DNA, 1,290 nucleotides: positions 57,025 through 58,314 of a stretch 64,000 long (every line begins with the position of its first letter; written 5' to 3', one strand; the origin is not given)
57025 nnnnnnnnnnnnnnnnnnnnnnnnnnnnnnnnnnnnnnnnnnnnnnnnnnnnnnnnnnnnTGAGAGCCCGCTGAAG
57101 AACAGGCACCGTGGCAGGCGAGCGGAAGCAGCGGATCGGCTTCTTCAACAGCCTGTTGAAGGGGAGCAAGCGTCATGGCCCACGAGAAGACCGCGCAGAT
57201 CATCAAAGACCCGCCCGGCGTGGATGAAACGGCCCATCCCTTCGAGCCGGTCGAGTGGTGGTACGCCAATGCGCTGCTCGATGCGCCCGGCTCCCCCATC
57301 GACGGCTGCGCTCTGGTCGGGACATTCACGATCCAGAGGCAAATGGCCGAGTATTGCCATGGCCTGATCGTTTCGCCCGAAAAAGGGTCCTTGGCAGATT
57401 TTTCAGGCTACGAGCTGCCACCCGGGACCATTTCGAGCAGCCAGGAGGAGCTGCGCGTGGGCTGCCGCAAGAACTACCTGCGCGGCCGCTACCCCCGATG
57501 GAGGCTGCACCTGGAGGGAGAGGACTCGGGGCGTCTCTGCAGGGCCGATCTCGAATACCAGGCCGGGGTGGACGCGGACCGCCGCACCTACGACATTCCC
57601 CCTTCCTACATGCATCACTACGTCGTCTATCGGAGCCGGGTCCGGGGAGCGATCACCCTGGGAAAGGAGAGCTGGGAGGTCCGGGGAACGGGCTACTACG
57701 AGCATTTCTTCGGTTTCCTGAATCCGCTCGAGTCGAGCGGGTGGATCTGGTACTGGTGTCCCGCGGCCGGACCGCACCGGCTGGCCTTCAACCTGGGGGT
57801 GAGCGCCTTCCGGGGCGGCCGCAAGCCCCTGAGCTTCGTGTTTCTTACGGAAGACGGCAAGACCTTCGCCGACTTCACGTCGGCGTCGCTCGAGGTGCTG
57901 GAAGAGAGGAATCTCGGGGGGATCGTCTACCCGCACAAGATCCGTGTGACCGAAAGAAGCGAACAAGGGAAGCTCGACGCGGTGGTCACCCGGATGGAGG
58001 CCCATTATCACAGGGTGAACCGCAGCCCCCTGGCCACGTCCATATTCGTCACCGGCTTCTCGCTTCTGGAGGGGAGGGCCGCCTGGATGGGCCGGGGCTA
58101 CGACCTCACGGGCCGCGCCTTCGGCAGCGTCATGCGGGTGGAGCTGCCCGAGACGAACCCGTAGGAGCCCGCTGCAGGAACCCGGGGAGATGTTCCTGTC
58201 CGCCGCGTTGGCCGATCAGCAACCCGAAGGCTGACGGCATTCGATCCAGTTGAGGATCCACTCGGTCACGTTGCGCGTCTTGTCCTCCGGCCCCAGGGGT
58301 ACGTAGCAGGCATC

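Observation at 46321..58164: MMPL transporter + four CruF/DUF422-like membrane proteins + GGR-like flavoprotein + ALDH-ADH fusion + CrtC-like hydratase: candidate undescribed isoprenoid-hydrating module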

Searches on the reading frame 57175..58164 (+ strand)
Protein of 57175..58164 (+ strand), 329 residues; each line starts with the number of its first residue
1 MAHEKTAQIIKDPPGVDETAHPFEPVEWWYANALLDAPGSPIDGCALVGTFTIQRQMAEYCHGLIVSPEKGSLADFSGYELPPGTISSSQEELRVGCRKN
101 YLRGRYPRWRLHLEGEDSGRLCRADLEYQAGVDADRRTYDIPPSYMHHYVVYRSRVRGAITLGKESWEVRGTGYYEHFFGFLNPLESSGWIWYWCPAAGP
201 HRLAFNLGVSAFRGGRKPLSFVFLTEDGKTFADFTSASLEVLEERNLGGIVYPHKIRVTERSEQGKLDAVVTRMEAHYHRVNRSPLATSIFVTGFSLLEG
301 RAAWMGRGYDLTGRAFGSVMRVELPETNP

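Call 3: search_protein_families(library=pfam, proteins=[window:57175-58164:+], max_evalue=0.01)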
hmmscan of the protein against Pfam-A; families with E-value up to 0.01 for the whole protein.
window:57175-58164:+ (329 aa): 0 families

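Call 4: search_protein_families(library=ncbifam, proteins=[window:57175-58164:+], max_evalue=0.01)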
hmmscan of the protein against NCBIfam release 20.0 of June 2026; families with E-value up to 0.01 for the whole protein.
window:57175-58164:+ (329 aa): 0 families

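Call 7: search_protein_families(library=pfam, proteins=[window:57175-58164:+], max_evalue=10)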
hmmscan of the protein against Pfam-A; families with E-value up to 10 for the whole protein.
window:57175-58164:+ (329 aa): 0 families

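Call 8: search_solved_structures(query=window:57175-58164:+, max_evalue=10)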
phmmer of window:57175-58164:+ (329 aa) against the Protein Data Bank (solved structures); distinct sequences matched with E-value up to 10: 0.

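Call 9: find_homologous_proteins(query=window:57175-58164:+)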
Query window:57175-58164:+ (329 aa): 14 proteins with E <= 0.001 among 2524 candidates.
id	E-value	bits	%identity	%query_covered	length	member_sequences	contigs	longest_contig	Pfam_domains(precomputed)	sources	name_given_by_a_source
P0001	8.0e-229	777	100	100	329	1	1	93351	-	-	-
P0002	4.6e-185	633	80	100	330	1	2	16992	-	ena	-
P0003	8.5e-72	260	44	91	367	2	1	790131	-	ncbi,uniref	ncbi:hypothetical protein [Nocardia fluminea]|uniref:hypothetical protein n=1 Tax=Nocardia fluminea 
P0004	1.2e-71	260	46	91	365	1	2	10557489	-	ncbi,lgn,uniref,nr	ncbi:hypothetical protein OG563_12125 [Nocardia vinacea]|uniref:Uncharacterized protein n=1 Tax=Noca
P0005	1.5e-71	259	37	98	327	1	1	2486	-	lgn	-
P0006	4.5e-70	255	43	94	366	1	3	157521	-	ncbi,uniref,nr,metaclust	ncbi:hypothetical protein [Nocardia gamkensis]|uniref:Uncharacterized protein n=1 Tax=Nocardia gamke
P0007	2.1e-69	252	43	94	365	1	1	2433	-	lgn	-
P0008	2.6e-69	252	42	91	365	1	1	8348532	-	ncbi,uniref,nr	ncbi:hypothetical protein NONO_c35640 [Nocardia nova SH22a]|uniref:Uncharacterized protein n=1 Tax=N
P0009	2.8e-69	252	43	92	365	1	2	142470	-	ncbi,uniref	ncbi:hypothetical protein [Nocardia niwae]|uniref:AttH domain-containing protein n=1 Tax=Nocardia ni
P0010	9.5e-69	250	42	94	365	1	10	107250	-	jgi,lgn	jgi:hypothetical protein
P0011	1.0e-68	250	43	92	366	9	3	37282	-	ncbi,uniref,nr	ncbi:hypothetical protein [Nocardia abscessus]|uniref:hypothetical protein n=1 Tax=Nocardia abscessu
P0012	1.1e-66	243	42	94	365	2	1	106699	-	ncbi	ncbi:hypothetical protein [Nocardia gipuzkoensis]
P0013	1.5e-66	243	42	91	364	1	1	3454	-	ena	-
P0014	3.9e-65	238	43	91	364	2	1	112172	-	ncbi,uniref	ncbi:hypothetical protein ACIBEK_35415 [Nocardia fusca]|uniref:hypothetical protein n=1 Tax=Nocardia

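Call 14: find_encoding_contigs(protein=P0002, flank=10000, max_places=4)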
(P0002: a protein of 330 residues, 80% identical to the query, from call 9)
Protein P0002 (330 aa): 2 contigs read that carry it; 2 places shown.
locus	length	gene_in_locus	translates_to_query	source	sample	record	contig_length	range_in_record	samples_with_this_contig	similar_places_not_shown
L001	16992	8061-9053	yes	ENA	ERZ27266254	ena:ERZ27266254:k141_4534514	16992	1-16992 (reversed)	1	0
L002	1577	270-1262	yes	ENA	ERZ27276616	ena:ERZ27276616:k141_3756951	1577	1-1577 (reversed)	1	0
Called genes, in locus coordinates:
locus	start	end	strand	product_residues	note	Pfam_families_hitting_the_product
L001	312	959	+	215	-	PF13302:Acetyltransf_3 (weak), PF00583:Acetyltransf_1 (weak), PF13508:Acetyltransf_7 (weak)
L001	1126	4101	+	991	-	PF04389:Peptidase_M28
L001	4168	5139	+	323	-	PF00753:Lactamase_B, PF19583:ODP (faint), PF23023:Anti-Pycsar_Apyc1 (weak), PF21221:B_lactamase-like_C (weak)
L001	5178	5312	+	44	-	-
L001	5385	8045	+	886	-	PF00171:Aldedh, PF00465:Fe-ADH, PF13685:Fe-ADH_2 (weak), PF25137:ADH_Fe_C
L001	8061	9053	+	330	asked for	-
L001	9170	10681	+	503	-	PF02771:Acyl-CoA_dh_N, PF02770:Acyl-CoA_dh_M, PF00441:Acyl-CoA_dh_1, PF08028:Acyl-CoA_dh_2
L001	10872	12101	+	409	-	-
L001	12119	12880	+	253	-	PF00106:adh_short, PF23441:SDR (weak), PF08659:KR, PF13561:adh_short_C2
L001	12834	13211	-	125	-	-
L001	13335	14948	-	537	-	PF00884:Sulfatase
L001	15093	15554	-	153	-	PF09424:YqeY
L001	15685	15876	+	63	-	-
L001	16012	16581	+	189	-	PF00857:Isochorismatase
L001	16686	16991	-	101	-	?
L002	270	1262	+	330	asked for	-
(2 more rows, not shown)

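Call 15: find_encoding_contigs(protein=P0008, flank=10000, max_places=3)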
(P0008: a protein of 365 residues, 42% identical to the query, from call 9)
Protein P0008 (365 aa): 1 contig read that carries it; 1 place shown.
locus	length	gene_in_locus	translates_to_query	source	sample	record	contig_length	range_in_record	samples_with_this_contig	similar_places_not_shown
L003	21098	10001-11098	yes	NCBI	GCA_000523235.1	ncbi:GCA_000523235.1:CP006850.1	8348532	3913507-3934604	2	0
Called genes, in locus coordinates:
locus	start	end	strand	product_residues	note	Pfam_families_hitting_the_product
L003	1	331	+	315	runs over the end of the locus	-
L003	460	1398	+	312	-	PF13424:TPR_12 (faint)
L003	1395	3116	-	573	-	-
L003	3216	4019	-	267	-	PF04672:Methyltransf_19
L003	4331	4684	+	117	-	-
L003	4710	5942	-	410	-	PF22847:Glyco_hydro_43_rel (weak), PF04616:Glyco_hydro_43 (weak)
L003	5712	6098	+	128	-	PF13811:DUF4186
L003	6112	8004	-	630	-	PF00069:Pkinase (weak), PF07714:PK_Tyr_Ser-Thr, PF00069:Pkinase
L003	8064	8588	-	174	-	PF13628:DUF4142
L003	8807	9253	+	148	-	PF13577:SnoaL_4 (weak), PF13474:SnoaL_3, PF14534:DUF4440, PF12680:SnoaL_2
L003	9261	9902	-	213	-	PF00440:TetR_N (weak)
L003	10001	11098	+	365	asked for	-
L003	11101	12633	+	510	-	PF00171:Aldedh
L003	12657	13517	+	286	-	PF00106:adh_short, PF08659:KR, PF13561:adh_short_C2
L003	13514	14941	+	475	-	PF00067:p450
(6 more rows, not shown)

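Call 42: search_solved_structures(query=A2, max_evalue=10)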
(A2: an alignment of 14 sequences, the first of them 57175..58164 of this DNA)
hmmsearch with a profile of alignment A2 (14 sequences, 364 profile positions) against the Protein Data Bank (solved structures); distinct sequences matched with E-value up to 10: 6.
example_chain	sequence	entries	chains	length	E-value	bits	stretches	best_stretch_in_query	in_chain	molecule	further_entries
6aph_A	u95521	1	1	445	0.32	13.1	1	210-305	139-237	Adenosylhomocysteinase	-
3k6d_A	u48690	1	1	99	0.86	11.7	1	81-124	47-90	T-cadherin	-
7bji_A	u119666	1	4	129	1.9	10.6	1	257-295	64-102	Centrosomal protein of 135 kDa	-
5w0o_A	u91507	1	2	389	2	10.5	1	183-202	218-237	Terminal uridylyltransferase 7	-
5w0b_A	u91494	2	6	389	2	10.5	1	183-202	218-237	Terminal uridylyltransferase 7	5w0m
5w0n_A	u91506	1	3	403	2.1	10.4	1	183-202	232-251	Terminal uridylyltransferase 7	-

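Call 45: search_protein_families(library=pfam, proteins=[L001:10872-12101:+], max_evalue=0.1)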
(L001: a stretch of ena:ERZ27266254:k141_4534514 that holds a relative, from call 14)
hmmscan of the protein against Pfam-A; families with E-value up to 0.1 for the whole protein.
L001:10872-12101:+ (409 aa): 0 families

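Call 53: predict_structure(alignment_id=A2)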
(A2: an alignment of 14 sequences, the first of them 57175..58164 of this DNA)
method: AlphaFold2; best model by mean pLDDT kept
length: 329 residues; sequences in the alignment: 14
mean_pLDDT: 86.1   pTM: 0.84
mean pLDDT of the five models: 86.1, 83.7, 82.9, 82.6, 79.0
residues with pLDDT >= 90: 160; 70-90: 132; 50-70: 32; < 50: 5
segments of 3 or more residues with pLDDT < 50: 1-3
pLDDT, mean of each block of 10 residues (from residue 1): 65 62 70 95 94 65 91 85 66 80 90 91 95 85 84 94 97 88 83 92 90 83 86 90 95 95 94 94 85 95 94 94 72
secondary structure, 60 per line:
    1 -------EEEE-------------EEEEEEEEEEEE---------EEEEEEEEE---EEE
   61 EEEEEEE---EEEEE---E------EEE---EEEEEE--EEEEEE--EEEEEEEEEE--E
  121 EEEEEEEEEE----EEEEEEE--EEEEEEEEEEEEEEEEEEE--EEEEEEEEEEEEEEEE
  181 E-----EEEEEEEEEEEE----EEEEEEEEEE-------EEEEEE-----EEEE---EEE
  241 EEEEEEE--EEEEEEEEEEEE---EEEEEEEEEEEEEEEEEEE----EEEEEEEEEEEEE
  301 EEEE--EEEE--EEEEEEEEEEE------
elements in order: E8-11 E25-36 E46-54 E58-67 E71-75 E86-88 E92-97 E100-105 E108-117 E120-130 E135-141 E144-162 E165-181 E187-198 E203-212 E220-225 E231-234 E238-247 E250-261 E265-283 E288-304 E307-310 E313-323

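Call 57: fold_search(model_id=the predicted structure, library=pdb)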
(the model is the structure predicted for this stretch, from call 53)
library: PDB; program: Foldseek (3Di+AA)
matches with E <= 10: 734; with E <= 0.001: 23
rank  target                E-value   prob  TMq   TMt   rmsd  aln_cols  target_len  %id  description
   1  2ich_A                1.6e-10  1.00  0.63  0.64   5.6       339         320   14  CRYSTAL STRUCTURE OF A PUTATIVE ATTH (NE1406) FROM NITROSOMONAS EUROPAEA AT 2.00 A RESOLUTION (released 2006-10-03)
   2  2ich_B                5.1e-10  1.00  0.63  0.64   5.6       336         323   15  CRYSTAL STRUCTURE OF A PUTATIVE ATTH (NE1406) FROM NITROSOMONAS EUROPAEA AT 2.00 A RESOLUTION (released 2006-10-03)
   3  7e5t_E                4.4e-08  1.00  0.51  0.46  10.0       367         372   11  Crystal structure of Fsa2 (released 2021-06-30)
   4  7a0t_B                1.2e-07  1.00  0.64  0.65   4.4       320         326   11  Crystal structure of kievitone hydratase from Nectria haematococca (P21 SG) (released 2021-08-18)
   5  7e22                  1.3e-07  1.00  0.53  0.48  11.1       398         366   12  Crystal structure of two pericyclases catalyzing [4+2] cycloaddition (released 2022-02-09)
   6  7dmn                  1.6e-07  1.00  0.52  0.47  11.0       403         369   11  Crystal structure of two pericyclases catalyzing [4+2] cycloaddition (released 2021-10-06)
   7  7e5t_C                1.7e-07  1.00  0.51  0.46  11.1       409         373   11  Crystal structure of Fsa2 (released 2021-06-30)
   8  7e5t_B                2.1e-07  1.00  0.51  0.46  11.1       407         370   11  Crystal structure of Fsa2 (released 2021-06-30)
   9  7e5t_D                2.2e-07  1.00  0.51  0.46  11.5       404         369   11  Crystal structure of Fsa2 (released 2021-06-30)
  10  7a0t_A                2.8e-07  1.00  0.65  0.65   4.3       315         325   10  Crystal structure of kievitone hydratase from Nectria haematococca (P21 SG) (released 2021-08-18)
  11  7a0q_A                3.5e-07  1.00  0.65  0.66   4.2       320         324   11  Crystal structure of kievitone hydratase from Nectria haematococca (C2 SG) (released 2021-08-18)
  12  7e5t_A                3.8e-07  1.00  0.54  0.49  10.9       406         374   11  Crystal structure of Fsa2 (released 2021-06-30)
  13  7e5u_C                4.0e-07  1.00  0.56  0.50   9.2       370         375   10  Crystal structure of Phm7 (released 2021-06-30)
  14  7e5u_A                5.6e-07  1.00  0.55  0.49   9.3       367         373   11  Crystal structure of Phm7 (released 2021-06-30)
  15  7e5v_A                7.8e-07  1.00  0.54  0.49  11.2       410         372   11  Crystal structure of Phm7 in complex with inhibitor (released 2021-06-30)
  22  9g4c_B                1.4e-04  1.00  0.50  0.47   9.2       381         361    8  25-phosphosteroid lyase + phosphate + desmost-1,4-diene-3-one (released 2026-01-28)
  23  9g4c_A                2.8e-04  1.00  0.47  0.44   9.4       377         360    9  25-phosphosteroid lyase + phosphate + desmost-1,4-diene-3-one (released 2026-01-28)
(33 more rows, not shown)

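Call 86: search_protein_representatives(alignment_id=A2)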
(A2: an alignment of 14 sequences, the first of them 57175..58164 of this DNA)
Query: 14 sequences, 364 profile positions. Proteins with E-value up to 0.001 (for the whole library): 98; up to 1e-10: 36; up to 1e-30: 18. The best 98 are listed.
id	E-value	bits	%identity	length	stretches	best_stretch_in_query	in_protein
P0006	1.4e-196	669.1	-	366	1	2-364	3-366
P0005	3.2e-134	463.9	-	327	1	2-332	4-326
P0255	4.2e-103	361.5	-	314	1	54-357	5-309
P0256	2.1e-96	339.5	-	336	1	17-331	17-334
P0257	4.8e-94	331.7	-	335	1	7-328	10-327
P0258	1.4e-89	317.0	-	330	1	5-330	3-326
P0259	3.8e-89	315.6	-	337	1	8-329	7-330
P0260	6.3e-84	298.4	-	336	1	18-327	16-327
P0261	3.3e-80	286.2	-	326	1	11-329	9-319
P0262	6.4e-79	281.9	-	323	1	20-328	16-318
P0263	4.4e-76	272.6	-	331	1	14-328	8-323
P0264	2.9e-68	246.9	-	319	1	10-328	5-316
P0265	1.9e-65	237.6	-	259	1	8-266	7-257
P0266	2.4e-56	207.7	-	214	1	117-332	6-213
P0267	1.5e-47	178.8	-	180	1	247-360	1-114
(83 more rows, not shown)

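Call 88: search_protein_families(library=pfam, alignment_id=A5, max_evalue=0.001)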
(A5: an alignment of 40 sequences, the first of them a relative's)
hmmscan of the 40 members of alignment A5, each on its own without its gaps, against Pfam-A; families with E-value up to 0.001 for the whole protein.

A. member 1, P0255 (314 aa): 0 families

B. families by the number of members that match (of 40 scanned): 6 families
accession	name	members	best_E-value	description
PF07143.17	CrtC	11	2.4e-09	CrtC N-terminal lipocalin domain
PF23213.1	DUF7065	10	1.4e-06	Domain of unknown function (DUF7065)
PF24137.2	DA_N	5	3.8e-07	Diels-Alderase N-terminal domain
PF17186.10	Lipocalin_9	4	1.7e-06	Lipocalin-like domain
PF08622.16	Svf1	2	3.3e-05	Svf1-like N-terminal lipocalin domain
PF25581.1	AsqO_C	1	1.1e-08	AsqO-like, C-terminal domain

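Call 91: find_related_loci(query=A2, collection=metagenome_contigs, flank=10000)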
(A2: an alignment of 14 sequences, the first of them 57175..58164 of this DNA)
Query A2 (329 aa) in metagenome_contigs; peptide patterns used: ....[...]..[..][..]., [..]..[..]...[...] (x = any residue, [..] = any of these).
32 stretches matched a pattern; 2 encode a relative of the query (tblastn E <= 1e-3); 2 distinct loci.
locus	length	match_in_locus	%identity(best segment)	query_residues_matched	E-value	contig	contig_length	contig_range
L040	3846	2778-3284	25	18-182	6e-9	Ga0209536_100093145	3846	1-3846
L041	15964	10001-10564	24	17-193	9e-6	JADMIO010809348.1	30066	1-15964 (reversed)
